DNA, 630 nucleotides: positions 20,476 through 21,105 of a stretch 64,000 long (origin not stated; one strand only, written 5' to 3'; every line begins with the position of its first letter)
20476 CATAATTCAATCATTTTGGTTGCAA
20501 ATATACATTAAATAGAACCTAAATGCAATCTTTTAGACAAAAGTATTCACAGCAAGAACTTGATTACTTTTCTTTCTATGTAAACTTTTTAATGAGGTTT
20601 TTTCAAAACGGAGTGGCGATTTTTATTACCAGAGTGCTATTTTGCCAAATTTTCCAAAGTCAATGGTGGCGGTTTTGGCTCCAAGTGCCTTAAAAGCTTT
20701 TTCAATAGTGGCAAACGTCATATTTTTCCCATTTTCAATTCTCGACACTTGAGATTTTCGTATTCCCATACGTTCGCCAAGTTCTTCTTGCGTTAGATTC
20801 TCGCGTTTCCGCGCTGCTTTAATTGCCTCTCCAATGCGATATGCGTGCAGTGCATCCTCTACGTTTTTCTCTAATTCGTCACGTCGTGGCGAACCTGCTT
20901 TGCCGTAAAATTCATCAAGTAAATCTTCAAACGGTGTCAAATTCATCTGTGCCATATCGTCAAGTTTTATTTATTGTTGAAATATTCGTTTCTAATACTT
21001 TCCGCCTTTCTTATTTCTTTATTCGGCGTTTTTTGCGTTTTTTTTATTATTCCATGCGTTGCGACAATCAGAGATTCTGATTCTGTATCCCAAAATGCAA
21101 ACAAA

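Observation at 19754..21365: Two unrelated TA modules sit in tandem units with the same boundary sequences (R1 - genes - promoter - R2), a cassette-array-like architecture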

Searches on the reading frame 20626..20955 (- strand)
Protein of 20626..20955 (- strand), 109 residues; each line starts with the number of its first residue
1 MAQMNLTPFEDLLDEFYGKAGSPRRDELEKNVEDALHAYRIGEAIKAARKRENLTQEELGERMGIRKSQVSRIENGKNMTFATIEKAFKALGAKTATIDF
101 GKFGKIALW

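Call 6: search_protein_families(library=pfam, proteins=[window:20626-20955:-], max_evalue=0.01)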
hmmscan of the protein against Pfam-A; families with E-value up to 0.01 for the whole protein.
window:20626-20955:- (109 aa): 10 families
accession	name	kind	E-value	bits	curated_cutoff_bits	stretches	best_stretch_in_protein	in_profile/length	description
PF01381.28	HTH_3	-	5.4e-13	49.2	23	1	45-93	1-50/55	Helix-turn-helix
PF13560.12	HTH_31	-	2.8e-10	40.8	27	1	41-96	2-59/64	Helix-turn-helix domain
PF12844.13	HTH_19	-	8.5e-09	35.6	30.2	1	42-88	1-48/64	Helix-turn-helix domain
PF13744.12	HTH_37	-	1.1e-06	28.8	27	1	32-81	10-59/80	Helix-turn-helix domain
PF13443.12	HTH_26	-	1.2e-05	25.8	22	1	50-94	7-53/63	Cro/C1-type HTH DNA-binding domain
PF04545.22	Sigma70_r4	-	5.7e-05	23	24.1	1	49-75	16-42/50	Sigma-70, region 4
PF22495.2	HTH_92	-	0.00019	21.1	27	1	47-79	2-34/45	RsaL-like HTH domain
PF12802.13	MarR_2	-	0.00091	19.8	27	1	51-73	20-40/61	MarR family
PF15731.11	MqsA_antitoxin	-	0.0011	19.6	30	1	26-91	58-120/131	Antitoxin component of bacterial toxin-antitoxin system, MqsA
PF13413.12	HTH_25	-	0.0012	19.1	24.6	1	46-77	3-34/62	Helix-turn-helix domain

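Call 25: search_protein_families(library=ncbifam, proteins=[window:20626-20955:-], max_evalue=0.01)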
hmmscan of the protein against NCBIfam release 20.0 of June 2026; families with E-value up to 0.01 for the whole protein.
window:20626-20955:- (109 aa): 14 families
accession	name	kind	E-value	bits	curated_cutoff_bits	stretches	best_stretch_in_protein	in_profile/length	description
TIGR03070.1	couple_hipB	subfamily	3.9e-11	42.7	71.65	1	41-93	3-56/58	type II toxin-antitoxin system Y4mF family antitoxin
TIGR03830.1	CxxCG_CxxCG_HTH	subfamily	1e-07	31.8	61.8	1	31-93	56-118/127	type II TA system antitoxin MqsA family protein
NF007271.0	PRK09726.1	equivalog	3.8e-07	30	79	1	41-94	13-67/88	type II toxin-antitoxin system antitoxin HipB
TIGR00270.2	TIGR00270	equivalog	8.7e-07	28.9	110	1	26-78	63-113/159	multiprotein bridging factor aMBF1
NF041951.1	phage_RstR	subfamily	1.2e-06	28.7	80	1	41-79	3-41/108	RstR family transcriptional repressor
NF041575.1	antitoxPezA_Strep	equivalog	1.3e-05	25.2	290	1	41-80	2-41/158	type II toxin-antitoxin system antitoxin PezA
NF047948.1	male_kill_WMK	equivalog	1.6e-05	24.5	300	1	27-80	149-202/300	WO male-killing family protein Wmk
TIGR02937.1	sigma70-ECF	superfamily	0.00097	18.8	42.9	1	48-74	128-154/165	sigma-70 family RNA polymerase sigma factor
NF007408.0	PRK09943.1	equivalog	0.0024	17.5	211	1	40-89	7-57/185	HTH-type transcriptional regulator PuuR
TIGR02980.1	SigBFG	subfamily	0.003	17.3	234.35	1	48-75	189-216/227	SigB/SigF/SigG family RNA polymerase sigma factor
TIGR02612.1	mob_myst_A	hypoth_equivalog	0.0073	16.2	122.6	1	45-92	30-80/150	mobile mystery protein A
NF004471.0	PRK05803.1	subfamily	0.0086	15.3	252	1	50-77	193-220/235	RNA polymerase sporulation sigma factor SigK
NF038310.1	lysogeny_AimR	equivalog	0.0087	15.1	70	0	47-91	3-48/365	AimR family lysis-lysogeny pheromone receptor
NF008109.0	PRK10856.1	equivalog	0.0096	15.6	208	0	33-78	7-52/334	cytoskeleton protein RodZ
